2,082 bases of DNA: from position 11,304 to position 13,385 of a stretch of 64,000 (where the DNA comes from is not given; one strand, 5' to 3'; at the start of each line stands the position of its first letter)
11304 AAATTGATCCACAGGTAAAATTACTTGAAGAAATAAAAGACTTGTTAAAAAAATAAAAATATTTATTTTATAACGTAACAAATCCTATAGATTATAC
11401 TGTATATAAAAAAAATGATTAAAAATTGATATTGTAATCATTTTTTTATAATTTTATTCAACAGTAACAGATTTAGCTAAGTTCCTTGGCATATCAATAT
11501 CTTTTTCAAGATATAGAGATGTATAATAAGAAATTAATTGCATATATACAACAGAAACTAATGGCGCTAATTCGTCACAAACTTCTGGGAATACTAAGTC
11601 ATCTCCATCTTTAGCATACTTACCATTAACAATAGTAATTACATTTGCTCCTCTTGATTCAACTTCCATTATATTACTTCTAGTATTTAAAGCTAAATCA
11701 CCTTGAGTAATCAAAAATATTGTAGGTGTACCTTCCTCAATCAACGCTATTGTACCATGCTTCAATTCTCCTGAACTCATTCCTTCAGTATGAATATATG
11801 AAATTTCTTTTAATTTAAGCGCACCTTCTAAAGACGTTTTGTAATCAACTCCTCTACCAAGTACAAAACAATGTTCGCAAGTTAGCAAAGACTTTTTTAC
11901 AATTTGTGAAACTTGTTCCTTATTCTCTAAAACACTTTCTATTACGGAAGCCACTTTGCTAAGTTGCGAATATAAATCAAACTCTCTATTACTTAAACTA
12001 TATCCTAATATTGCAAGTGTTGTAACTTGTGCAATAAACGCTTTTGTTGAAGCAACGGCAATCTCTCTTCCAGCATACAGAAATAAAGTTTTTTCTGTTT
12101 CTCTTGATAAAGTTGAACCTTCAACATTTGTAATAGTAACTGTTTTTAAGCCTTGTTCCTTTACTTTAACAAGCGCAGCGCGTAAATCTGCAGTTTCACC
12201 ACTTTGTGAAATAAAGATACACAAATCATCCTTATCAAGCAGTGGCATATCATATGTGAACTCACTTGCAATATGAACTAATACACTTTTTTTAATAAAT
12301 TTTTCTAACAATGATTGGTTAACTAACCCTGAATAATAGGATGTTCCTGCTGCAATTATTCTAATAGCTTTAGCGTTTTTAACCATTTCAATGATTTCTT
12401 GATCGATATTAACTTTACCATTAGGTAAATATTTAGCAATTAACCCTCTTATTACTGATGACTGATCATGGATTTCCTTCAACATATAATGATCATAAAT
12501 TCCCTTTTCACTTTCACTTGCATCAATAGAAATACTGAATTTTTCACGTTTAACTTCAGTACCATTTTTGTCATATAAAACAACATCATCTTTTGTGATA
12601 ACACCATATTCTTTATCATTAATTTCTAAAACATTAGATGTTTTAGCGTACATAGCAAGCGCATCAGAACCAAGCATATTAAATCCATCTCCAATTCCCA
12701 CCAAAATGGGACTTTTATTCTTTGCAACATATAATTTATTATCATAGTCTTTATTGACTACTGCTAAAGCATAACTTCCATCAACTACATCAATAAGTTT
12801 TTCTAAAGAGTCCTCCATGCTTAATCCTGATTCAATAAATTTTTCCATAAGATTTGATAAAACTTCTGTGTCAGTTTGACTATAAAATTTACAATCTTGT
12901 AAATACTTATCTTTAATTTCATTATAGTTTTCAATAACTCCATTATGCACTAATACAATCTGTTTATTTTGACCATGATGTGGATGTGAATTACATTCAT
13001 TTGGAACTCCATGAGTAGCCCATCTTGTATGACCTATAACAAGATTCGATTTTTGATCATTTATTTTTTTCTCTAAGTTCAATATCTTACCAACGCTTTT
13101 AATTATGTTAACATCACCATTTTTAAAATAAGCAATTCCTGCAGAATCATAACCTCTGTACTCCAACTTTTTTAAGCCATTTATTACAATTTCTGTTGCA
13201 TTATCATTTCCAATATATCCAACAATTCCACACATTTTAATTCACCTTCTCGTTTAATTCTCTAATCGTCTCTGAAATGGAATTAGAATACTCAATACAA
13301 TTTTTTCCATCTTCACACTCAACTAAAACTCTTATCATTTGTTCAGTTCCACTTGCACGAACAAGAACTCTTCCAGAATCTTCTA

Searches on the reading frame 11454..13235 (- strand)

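Call 52: search_protein_families(library=pfam, proteins=[window:11454-13235:-], max_evalue=0.0001)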
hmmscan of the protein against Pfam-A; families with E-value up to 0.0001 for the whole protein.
window:11454-13235:- (593 aa): 4 families
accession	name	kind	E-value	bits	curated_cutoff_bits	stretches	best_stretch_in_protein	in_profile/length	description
PF01380.27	SIS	-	1.8e-45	154.4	25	2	286-408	3-126/131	SIS domain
PF13522.11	GATase_6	-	5.9e-17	62.3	27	1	64-190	11-129/130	Glutamine amidotransferase domain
PF13537.11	GATase_7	-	6.1e-12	46.1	25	1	78-174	8-96/123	Glutamine amidotransferase domain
PF13230.11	GATase_4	-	5.1e-07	29.3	23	1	30-149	34-157/272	Glutamine amidotransferases class-II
